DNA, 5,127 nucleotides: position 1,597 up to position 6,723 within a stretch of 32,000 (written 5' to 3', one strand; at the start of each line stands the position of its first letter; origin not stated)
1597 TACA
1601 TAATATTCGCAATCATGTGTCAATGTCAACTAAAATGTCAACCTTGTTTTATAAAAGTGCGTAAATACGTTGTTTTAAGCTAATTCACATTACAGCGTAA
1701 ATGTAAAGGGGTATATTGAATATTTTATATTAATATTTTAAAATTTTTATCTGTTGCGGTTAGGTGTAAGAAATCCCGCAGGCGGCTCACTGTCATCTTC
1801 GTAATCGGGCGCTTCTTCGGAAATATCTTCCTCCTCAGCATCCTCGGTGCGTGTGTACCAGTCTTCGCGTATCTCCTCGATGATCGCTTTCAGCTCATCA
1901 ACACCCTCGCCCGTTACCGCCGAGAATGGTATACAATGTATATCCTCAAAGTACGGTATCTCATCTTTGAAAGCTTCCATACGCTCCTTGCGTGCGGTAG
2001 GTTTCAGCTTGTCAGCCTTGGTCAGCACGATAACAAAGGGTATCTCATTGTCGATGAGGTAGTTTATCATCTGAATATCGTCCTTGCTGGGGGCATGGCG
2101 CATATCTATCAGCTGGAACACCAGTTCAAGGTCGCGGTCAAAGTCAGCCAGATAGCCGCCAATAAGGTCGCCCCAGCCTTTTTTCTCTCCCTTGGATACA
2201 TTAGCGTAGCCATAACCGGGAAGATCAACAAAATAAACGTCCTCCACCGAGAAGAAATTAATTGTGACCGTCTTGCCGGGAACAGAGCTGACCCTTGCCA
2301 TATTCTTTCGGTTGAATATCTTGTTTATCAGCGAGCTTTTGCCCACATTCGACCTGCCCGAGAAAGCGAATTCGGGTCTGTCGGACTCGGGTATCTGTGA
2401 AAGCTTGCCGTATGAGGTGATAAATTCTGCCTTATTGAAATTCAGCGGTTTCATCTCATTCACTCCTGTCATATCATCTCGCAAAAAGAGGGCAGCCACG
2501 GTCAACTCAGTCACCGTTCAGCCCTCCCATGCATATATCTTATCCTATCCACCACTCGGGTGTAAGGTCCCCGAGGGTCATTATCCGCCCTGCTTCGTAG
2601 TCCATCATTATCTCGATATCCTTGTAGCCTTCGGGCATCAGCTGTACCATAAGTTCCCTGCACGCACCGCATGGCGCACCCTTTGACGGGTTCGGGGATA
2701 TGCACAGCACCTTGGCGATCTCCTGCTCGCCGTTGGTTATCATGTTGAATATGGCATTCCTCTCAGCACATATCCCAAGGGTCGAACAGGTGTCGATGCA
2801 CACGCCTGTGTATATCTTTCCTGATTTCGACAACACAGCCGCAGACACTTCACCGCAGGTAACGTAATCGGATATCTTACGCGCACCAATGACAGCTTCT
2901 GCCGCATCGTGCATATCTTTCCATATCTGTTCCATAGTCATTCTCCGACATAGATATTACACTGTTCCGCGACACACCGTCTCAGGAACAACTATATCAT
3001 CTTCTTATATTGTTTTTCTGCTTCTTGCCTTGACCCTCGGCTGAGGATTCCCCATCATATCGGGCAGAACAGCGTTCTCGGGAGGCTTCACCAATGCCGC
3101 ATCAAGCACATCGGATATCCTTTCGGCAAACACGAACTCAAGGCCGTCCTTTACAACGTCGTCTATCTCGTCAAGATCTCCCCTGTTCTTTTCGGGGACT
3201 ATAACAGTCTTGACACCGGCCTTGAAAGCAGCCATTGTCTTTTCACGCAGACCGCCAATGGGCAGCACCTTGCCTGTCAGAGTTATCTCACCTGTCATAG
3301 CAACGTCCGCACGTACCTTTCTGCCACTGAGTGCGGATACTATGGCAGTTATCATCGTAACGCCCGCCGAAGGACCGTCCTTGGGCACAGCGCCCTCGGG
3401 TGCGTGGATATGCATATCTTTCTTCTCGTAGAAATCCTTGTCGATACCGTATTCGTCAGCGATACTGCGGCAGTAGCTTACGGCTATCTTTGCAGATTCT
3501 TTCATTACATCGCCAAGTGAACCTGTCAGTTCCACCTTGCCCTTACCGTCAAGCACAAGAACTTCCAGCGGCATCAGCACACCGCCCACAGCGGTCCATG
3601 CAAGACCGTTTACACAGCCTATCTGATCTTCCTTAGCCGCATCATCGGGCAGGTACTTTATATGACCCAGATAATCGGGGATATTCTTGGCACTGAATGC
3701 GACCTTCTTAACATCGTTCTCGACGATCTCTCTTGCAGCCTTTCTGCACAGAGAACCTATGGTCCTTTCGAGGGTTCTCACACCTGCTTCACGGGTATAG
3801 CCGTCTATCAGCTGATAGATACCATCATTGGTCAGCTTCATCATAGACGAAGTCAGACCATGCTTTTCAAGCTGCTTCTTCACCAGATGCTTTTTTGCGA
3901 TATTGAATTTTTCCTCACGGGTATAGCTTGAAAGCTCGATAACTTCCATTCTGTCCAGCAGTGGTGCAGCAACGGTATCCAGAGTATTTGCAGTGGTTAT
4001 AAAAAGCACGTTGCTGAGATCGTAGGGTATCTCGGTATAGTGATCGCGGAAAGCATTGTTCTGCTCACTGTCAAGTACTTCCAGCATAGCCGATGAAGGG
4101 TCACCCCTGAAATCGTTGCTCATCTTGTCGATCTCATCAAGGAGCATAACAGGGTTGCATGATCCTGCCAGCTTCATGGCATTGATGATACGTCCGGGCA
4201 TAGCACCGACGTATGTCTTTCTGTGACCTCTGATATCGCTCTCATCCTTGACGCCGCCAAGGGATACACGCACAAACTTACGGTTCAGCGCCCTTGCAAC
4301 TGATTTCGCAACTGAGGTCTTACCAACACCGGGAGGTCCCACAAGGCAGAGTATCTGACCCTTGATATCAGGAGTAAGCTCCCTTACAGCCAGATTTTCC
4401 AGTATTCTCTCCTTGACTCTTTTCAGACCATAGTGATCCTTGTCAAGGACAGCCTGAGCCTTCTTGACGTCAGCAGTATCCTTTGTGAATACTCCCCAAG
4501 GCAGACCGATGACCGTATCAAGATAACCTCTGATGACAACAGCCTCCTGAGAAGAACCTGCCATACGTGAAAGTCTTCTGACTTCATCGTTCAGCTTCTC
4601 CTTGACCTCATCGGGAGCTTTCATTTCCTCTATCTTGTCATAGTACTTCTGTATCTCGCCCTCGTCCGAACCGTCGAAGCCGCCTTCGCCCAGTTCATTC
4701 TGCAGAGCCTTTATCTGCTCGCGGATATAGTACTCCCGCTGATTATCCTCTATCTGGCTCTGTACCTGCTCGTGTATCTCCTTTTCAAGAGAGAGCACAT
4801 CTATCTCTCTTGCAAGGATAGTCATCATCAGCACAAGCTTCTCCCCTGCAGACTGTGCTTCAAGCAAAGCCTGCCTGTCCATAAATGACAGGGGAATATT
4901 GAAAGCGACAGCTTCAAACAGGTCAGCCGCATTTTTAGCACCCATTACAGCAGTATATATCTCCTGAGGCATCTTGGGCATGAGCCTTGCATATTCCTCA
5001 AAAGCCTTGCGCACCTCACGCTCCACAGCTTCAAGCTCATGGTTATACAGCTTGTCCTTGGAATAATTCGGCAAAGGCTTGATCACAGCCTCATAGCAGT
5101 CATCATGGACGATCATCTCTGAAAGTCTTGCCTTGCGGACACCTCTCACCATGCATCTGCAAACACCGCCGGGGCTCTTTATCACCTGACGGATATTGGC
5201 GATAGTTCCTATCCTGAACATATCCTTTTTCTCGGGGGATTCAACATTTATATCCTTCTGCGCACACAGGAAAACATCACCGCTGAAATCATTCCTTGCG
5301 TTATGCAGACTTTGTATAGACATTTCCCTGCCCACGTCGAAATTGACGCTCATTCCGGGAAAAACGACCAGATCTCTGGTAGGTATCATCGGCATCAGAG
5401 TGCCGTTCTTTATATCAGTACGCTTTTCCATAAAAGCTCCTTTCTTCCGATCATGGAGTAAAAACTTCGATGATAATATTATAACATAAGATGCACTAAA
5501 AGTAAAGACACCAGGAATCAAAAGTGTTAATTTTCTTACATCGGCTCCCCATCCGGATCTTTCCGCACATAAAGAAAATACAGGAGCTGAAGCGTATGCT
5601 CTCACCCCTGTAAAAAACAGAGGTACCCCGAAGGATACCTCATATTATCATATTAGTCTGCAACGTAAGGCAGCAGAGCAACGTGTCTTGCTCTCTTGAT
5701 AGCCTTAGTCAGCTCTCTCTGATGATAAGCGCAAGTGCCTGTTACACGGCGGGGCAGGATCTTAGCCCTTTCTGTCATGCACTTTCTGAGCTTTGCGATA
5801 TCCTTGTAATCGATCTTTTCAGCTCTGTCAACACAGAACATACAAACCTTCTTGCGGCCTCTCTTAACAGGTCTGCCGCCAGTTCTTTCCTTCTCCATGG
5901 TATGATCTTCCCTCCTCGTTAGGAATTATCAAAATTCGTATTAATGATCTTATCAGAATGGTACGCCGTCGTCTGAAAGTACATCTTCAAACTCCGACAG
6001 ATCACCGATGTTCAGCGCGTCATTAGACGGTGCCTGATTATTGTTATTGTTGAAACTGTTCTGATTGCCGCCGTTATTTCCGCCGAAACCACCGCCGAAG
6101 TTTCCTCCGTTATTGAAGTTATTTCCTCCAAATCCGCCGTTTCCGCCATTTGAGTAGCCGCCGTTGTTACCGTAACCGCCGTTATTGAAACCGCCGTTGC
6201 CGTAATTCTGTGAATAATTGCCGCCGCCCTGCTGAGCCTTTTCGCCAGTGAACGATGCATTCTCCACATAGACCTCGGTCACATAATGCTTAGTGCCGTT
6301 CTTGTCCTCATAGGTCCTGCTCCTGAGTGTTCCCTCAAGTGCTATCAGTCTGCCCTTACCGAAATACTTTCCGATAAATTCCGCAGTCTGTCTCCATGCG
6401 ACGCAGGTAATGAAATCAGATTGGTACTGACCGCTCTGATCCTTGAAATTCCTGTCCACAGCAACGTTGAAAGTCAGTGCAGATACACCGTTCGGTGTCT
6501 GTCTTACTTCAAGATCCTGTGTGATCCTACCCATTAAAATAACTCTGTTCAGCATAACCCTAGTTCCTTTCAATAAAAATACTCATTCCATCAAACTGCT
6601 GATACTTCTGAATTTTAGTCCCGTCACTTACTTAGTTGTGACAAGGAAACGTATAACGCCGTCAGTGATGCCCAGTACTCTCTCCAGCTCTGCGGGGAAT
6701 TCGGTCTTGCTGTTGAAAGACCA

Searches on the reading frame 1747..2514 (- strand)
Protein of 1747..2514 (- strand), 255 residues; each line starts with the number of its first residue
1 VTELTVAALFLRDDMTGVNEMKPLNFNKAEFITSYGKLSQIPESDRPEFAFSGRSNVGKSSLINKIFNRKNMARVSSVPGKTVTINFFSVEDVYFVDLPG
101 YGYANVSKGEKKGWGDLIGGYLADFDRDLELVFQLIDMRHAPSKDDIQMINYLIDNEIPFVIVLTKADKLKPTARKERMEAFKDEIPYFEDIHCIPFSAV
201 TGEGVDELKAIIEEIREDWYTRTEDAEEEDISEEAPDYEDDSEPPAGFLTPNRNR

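Call 77: search_protein_families(library=pfam, proteins=[window:1747-2514:-], max_evalue=0.001)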
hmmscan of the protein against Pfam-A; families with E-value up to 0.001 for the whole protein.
window:1747-2514:- (255 aa): 5 families
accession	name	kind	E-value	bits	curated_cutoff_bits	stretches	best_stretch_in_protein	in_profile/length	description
PF01926.29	MMR_HSR1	-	1.3e-19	70.8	21.9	1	49-166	2-113/113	50S ribosome-binding GTPase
PF02421.24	FeoB_N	-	1.5e-11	44.5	27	1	49-210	3-154/156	Ferrous iron transport protein B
PF03193.22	RsgA_GTPase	-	1.8e-08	34.9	30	0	49-100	109-167/174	RsgA GTPase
PF00009.33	GTP_EFTU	-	7.8e-06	26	26.5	1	130-213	94-183/188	Elongation factor Tu GTP binding domain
PF00350.29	Dynamin_N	-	0.00049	20.6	27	0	82-166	92-167/168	Dynamin family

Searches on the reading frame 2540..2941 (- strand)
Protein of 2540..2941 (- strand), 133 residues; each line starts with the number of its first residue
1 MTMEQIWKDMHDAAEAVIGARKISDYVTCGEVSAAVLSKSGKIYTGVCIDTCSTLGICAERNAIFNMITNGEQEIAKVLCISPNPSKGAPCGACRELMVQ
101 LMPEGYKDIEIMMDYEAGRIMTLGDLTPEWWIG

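Call 77: search_protein_families(library=pfam, proteins=[window:2540-2941:-], max_evalue=0.001)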
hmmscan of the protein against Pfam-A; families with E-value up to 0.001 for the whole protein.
window:2540-2941:- (133 aa): 1 family
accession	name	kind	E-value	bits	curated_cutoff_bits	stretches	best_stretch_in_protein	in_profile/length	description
PF00383.29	dCMP_cyt_deam_1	-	2.2e-07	31.2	25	1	30-101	24-93/102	Cytidine and deoxycytidylate deaminase zinc-binding region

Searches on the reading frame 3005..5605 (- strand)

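Call 77: search_protein_families(library=pfam, proteins=[window:3005-5605:-], max_evalue=0.001)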
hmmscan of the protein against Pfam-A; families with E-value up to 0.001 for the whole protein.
window:3005-5605:- (866 aa): 12 families
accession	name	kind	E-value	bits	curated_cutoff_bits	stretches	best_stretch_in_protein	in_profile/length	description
PF05362.19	Lon_C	-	1.1e-87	293.3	21.1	1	638-839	3-204/205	Lon protease (S16) C-terminal proteolytic domain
PF02190.22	LON_substr_bdg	-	1.3e-37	130.1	28.7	1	71-266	2-200/200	ATP-dependent protease La (LON) substrate-binding domain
PF00004.35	AAA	-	9.5e-26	91.2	21.2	1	419-557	1-127/131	ATPase family associated with various cellular activities (AAA)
PF22667.2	Lon_lid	-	1.4e-21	76.3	27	1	580-634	1-56/57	Lon protease AAA+ ATPase lid domain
PF07728.20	AAA_5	-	5.5e-09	36.6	22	1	419-552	2-138/139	AAA domain (dynein-related subfamily)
PF13541.12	ChlI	-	1.7e-06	28.4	27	1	682-807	3-121/121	Subunit ChlI of Mg-chelatase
PF07724.20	AAA_2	-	2e-06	28.4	27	1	420-541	7-125/166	AAA domain (Cdc48 subfamily)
PF13401.12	AAA_22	-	1.1e-05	26.1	27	1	417-511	6-104/130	AAA domain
PF13191.12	AAA_16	-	2.9e-05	25.1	32.6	1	416-447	24-55/167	AAA ATPase domain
PF08298.17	AAA_PrkA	-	0.0001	22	25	1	381-443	51-112/358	PrkA AAA domain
PF20720.3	nSTAND3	-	0.00014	22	27.2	0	417-443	18-44/155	Novel STAND NTPase 3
PF07726.17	AAA_3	-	0.00034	20.9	27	1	421-527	4-101/131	ATPase family associated with various cellular activities (AAA)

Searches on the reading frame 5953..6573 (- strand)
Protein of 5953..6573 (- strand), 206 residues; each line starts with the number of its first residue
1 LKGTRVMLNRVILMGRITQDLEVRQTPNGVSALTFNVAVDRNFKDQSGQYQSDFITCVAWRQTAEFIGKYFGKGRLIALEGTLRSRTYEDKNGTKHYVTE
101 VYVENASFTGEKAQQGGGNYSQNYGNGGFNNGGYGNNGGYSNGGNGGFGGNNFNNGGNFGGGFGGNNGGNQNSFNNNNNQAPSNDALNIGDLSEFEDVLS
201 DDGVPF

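Call 77: search_protein_families(library=pfam, proteins=[window:5953-6573:-], max_evalue=0.001)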
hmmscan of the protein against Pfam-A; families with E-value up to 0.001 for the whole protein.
window:5953-6573:- (206 aa): 1 family
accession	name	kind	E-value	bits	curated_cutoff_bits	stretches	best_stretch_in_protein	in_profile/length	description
PF00436.31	SSB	-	6.4e-31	106.9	26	1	8-108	1-103/104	Single-strand binding protein family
